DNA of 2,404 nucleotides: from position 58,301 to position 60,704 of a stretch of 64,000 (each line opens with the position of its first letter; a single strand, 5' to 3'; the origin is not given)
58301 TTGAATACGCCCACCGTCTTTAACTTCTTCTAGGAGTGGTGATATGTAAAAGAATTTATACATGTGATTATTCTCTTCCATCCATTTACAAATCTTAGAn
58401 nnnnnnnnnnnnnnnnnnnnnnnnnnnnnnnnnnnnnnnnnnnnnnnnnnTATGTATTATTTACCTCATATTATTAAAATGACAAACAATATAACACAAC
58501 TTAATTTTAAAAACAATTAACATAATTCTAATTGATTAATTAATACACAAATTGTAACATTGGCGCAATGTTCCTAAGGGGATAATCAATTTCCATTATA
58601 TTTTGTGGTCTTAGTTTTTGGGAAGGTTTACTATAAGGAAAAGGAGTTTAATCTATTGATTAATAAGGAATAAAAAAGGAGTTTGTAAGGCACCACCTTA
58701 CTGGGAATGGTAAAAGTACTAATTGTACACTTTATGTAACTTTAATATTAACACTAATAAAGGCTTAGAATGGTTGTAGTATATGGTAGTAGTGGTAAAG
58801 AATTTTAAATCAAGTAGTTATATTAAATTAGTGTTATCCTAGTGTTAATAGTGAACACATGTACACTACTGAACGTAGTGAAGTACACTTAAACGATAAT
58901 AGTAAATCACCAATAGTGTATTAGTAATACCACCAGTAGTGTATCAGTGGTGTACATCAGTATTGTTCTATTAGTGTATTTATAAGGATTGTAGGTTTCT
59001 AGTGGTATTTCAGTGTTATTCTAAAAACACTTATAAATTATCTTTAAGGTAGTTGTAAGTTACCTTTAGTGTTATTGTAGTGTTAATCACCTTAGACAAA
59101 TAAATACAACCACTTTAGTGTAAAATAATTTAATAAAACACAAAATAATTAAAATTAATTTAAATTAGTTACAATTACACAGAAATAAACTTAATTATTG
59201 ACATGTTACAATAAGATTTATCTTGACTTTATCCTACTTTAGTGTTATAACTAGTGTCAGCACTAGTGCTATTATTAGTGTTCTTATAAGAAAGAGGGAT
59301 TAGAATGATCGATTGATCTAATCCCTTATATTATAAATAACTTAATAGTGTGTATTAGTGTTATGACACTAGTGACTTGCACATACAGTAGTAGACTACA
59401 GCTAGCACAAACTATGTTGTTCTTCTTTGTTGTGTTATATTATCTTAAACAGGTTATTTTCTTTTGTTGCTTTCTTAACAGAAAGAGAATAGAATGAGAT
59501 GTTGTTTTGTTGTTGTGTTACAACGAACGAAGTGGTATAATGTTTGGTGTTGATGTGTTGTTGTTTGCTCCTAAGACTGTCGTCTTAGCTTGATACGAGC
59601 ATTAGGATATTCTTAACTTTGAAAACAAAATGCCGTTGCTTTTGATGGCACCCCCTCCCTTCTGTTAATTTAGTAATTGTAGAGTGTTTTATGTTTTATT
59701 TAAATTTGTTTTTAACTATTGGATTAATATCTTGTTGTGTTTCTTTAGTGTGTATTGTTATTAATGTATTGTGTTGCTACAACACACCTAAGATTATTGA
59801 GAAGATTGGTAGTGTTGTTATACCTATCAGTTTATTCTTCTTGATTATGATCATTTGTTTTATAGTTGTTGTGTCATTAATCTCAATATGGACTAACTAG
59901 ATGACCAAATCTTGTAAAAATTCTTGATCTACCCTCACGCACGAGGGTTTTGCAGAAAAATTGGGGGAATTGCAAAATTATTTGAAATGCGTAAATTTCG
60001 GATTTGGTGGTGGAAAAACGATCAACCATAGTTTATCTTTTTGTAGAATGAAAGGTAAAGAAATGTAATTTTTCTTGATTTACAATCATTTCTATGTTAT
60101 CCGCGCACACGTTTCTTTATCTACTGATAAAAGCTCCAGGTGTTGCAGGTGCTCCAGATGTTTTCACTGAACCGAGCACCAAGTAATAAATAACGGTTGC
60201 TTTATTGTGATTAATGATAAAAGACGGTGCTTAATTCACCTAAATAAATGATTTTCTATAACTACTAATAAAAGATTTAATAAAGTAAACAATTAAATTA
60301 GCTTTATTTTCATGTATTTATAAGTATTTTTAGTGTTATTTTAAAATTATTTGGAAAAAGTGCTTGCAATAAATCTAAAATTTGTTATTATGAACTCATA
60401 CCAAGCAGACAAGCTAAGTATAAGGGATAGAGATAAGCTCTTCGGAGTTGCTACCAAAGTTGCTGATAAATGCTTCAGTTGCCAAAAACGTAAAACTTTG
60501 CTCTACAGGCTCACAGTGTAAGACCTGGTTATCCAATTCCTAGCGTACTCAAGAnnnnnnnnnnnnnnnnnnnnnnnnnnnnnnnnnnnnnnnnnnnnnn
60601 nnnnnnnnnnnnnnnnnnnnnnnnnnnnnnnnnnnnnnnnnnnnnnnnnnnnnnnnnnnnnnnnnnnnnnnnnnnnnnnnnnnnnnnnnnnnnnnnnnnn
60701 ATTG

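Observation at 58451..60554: About 2.1 kb ORF-free region with a dense TAGTGT iteron array between divergent gene blocks; candidate replication origin or regulatory hub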

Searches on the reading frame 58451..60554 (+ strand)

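Call 80: search_protein_families(library=pfam, proteins=[L002:1896-3230:-, L002:3234-3797:-, L011:1679-3037:-, L011:3048-3413:-, L012:1215-3080:-, L011:877-1596:-], max_evalue=0.01)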
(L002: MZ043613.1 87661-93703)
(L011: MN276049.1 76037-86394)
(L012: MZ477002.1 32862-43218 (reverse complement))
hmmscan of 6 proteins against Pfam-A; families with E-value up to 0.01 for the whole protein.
L002:1896-3230:- (444 aa): 0 families

L002:3234-3797:- (187 aa): 0 families

L011:1679-3037:- (452 aa): 0 families

L011:3048-3413:- (121 aa): 0 families

L012:1215-3080:- (621 aa): 0 families

L011:877-1596:- (239 aa): 1 family
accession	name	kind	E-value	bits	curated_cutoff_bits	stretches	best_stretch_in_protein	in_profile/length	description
PF02086.21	MethyltransfD12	-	1.8e-14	54.5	22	2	128-179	145-206/253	D12 class N6 adenine-specific DNA methyltransferase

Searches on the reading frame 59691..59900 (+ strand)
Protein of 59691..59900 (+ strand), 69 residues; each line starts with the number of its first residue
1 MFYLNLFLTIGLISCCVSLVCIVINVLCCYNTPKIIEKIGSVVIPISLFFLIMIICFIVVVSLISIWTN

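Call 41: search_protein_families(library=pfam, proteins=[window:59691-59900:+], max_evalue=0.01)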
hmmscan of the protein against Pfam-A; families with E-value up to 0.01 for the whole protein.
window:59691-59900:+ (69 aa): 0 families

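Call 42: search_protein_families(library=phrogs, proteins=[window:59691-59900:+], max_evalue=0.001)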
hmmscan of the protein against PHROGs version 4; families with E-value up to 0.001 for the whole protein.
window:59691-59900:+ (69 aa): 0 families

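Call 58: search_protein_families(library=ncbifam, proteins=[window:59691-59900:+], max_evalue=0.01)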
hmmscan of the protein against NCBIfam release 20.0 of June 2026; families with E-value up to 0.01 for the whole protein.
window:59691-59900:+ (69 aa): 0 families
